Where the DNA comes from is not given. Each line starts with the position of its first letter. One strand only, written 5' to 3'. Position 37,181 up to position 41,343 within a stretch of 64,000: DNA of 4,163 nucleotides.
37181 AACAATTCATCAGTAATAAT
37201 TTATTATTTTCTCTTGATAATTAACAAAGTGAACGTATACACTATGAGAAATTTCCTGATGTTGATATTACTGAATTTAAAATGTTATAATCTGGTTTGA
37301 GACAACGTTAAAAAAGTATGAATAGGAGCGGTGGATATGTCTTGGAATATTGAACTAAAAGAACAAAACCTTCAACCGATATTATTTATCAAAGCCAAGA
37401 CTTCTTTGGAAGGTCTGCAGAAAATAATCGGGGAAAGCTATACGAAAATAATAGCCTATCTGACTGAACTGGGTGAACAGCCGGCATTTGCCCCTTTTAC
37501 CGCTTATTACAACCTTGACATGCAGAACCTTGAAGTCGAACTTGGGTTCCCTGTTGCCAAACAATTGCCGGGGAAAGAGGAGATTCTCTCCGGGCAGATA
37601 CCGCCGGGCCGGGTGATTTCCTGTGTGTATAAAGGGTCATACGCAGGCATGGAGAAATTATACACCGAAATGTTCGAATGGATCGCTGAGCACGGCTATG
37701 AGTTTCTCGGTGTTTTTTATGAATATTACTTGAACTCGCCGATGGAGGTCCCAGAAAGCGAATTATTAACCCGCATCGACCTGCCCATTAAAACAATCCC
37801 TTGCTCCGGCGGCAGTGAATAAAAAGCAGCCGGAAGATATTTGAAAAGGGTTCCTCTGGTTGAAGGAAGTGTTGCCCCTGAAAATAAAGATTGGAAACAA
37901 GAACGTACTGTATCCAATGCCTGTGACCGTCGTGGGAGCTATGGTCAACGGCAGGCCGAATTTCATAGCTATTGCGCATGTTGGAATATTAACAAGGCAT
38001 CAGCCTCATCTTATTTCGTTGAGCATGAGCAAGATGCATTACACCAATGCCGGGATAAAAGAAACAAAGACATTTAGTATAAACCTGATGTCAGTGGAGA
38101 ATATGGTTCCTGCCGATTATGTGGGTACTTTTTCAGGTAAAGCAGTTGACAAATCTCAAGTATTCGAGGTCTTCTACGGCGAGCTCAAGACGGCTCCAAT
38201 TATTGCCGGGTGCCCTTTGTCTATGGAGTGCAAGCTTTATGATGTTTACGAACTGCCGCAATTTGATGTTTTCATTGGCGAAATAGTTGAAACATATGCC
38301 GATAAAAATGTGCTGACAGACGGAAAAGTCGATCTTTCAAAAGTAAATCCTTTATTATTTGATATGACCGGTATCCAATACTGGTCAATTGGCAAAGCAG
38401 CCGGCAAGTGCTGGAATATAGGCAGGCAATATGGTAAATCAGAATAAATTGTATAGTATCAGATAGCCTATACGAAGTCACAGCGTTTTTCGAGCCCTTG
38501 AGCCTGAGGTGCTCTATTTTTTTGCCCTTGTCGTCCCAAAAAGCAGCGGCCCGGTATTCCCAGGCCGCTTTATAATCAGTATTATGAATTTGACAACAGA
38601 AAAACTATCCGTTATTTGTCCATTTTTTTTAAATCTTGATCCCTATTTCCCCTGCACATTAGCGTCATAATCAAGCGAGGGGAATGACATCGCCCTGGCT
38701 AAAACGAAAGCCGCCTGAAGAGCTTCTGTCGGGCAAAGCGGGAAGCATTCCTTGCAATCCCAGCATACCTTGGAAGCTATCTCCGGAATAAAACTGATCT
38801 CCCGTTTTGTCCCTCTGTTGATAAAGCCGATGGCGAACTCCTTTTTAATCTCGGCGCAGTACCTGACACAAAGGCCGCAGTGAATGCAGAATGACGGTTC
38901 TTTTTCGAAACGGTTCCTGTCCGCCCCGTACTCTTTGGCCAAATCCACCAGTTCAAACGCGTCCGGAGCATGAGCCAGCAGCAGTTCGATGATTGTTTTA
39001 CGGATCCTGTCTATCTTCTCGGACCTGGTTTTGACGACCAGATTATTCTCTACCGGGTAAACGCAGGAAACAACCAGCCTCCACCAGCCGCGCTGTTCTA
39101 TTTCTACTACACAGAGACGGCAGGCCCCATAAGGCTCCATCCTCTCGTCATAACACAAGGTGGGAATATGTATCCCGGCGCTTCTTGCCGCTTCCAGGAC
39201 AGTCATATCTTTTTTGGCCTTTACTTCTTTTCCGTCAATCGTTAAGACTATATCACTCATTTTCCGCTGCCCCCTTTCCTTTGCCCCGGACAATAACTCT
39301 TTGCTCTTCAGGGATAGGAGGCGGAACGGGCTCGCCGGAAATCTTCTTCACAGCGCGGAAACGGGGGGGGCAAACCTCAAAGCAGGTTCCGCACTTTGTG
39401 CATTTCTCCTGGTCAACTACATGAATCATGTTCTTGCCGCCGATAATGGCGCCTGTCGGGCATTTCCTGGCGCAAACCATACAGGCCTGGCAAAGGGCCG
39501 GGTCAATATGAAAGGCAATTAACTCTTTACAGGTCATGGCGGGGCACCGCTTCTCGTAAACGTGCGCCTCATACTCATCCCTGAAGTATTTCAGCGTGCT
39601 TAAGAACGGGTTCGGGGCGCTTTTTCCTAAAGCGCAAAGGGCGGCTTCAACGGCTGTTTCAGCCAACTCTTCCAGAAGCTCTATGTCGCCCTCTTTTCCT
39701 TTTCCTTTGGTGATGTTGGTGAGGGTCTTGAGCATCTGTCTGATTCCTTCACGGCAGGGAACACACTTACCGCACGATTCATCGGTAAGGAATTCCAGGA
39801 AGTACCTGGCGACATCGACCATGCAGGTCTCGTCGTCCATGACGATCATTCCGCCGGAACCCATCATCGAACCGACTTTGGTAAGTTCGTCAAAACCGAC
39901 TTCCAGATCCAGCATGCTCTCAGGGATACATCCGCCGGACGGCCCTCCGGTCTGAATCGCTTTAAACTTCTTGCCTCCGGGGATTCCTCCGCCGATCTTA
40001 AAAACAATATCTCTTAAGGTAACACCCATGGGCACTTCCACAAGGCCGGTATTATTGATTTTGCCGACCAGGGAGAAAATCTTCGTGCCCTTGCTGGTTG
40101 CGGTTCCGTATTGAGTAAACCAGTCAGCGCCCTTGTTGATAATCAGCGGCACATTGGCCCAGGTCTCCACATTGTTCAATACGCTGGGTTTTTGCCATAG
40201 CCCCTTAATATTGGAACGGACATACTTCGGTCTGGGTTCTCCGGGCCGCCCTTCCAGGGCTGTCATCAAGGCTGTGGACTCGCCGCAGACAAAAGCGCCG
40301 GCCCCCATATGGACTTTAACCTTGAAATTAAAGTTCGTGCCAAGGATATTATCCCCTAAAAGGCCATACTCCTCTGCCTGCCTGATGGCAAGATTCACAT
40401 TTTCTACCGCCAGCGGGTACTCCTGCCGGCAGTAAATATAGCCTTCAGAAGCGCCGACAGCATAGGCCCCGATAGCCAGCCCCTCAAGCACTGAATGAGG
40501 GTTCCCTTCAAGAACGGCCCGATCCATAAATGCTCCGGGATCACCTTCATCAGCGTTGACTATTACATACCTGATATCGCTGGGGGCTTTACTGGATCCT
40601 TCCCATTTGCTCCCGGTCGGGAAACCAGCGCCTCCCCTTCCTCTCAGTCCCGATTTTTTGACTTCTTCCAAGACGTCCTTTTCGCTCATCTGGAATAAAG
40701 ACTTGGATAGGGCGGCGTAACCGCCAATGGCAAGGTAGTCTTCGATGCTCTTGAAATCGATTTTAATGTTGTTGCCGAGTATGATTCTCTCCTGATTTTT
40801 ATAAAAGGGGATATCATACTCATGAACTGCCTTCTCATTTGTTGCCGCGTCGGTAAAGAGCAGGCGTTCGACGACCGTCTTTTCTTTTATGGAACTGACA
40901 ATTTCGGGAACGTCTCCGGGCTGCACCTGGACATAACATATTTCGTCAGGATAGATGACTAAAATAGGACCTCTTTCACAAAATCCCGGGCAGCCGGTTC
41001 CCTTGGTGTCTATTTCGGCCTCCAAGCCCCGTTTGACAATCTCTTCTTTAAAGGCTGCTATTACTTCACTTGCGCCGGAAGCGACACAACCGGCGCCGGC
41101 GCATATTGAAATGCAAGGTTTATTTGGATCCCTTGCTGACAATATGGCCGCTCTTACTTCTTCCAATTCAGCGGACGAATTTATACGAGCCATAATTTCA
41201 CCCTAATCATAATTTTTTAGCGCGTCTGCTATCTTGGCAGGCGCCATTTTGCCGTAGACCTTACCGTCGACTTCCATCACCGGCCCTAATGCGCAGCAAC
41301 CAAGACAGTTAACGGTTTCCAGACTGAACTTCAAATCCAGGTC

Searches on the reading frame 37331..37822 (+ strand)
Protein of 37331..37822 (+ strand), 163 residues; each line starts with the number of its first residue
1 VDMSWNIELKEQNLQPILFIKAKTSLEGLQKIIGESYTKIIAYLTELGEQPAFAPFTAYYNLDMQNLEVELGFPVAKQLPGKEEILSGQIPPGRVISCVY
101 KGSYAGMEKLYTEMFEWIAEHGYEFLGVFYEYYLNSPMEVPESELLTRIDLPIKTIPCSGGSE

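Call 50: search_protein_families(library=pfam, proteins=[window:37331-37822:+], max_evalue=0.001)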
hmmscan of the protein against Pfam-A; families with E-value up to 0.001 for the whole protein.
window:37331-37822:+ (163 aa): 1 family
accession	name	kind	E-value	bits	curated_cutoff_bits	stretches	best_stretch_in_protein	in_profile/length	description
PF06445.20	GyrI-like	-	1.8e-19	71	26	1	7-154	3-155/155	GyrI-like small molecule binding domain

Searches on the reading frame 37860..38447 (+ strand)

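Call 52: search_protein_families(library=pfam, proteins=[window:37860-38447:+], max_evalue=0.0001)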
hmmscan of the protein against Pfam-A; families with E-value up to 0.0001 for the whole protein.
window:37860-38447:+ (195 aa): 1 family
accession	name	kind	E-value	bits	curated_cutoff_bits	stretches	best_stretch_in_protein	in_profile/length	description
PF01613.24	Flavin_Reduct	-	8e-21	75.2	27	1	18-170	4-147/153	Flavin reductase like domain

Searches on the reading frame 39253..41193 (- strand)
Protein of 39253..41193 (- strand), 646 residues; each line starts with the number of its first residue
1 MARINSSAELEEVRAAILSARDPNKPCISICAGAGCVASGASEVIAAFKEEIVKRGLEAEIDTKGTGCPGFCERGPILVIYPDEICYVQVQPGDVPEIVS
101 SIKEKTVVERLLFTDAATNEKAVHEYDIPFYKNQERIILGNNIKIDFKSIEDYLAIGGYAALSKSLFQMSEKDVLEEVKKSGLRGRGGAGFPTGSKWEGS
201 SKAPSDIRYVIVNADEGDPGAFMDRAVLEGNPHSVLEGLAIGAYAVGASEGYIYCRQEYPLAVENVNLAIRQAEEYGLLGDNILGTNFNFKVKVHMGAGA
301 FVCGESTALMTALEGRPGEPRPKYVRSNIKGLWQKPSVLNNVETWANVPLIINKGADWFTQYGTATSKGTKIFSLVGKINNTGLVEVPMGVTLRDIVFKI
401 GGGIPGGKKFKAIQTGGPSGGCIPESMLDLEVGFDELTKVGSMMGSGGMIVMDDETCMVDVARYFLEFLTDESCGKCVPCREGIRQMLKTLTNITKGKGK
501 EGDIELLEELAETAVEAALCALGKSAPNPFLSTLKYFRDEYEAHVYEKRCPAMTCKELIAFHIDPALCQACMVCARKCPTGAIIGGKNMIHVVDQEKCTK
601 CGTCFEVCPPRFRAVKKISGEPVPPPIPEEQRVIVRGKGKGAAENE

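Call 52: search_protein_families(library=pfam, proteins=[window:39253-41193:-], max_evalue=0.0001)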
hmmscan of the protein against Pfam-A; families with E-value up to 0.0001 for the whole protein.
window:39253-41193:- (646 aa): 10 families
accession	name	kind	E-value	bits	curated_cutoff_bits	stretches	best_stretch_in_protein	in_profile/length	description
PF01512.22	Complex1_51K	-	3.3e-45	154.1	31.2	1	178-349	1-149/150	Nuo51 FMN-binding domain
PF10589.14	NADH_4Fe-4S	-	2.7e-33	114.1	23.5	1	460-544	1-85/85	NADH-ubiquinone oxidoreductase-F iron-sulfur binding region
PF00037.32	Fer4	-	1.3e-11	44.3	21.1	2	592-609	2-19/24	4Fe-4S binding domain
PF12837.12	Fer4_6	-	5.5e-08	32.8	25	2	592-609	3-20/24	4Fe-4S binding domain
PF13237.11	Fer4_10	-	2.5e-07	31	25.5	1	563-609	4-53/53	4Fe-4S dicluster domain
PF14697.11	Fer4_21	-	9.9e-07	29.2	35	1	562-609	2-52/59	4Fe-4S dicluster domain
PF13187.11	Fer4_9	-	2.3e-06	28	27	1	568-609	2-48/52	4Fe-4S dicluster domain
PF01257.25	2Fe-2S_thioredx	-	1.6e-05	25.2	24.8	1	22-102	62-144/145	Thioredoxin-like [2Fe-2S] ferredoxin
PF10531.15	SLBB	-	3.1e-05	24.2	27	1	373-421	2-53/55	SLBB domain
PF12797.12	Fer4_2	-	7.1e-05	23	24.5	1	591-609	3-21/22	4Fe-4S binding domain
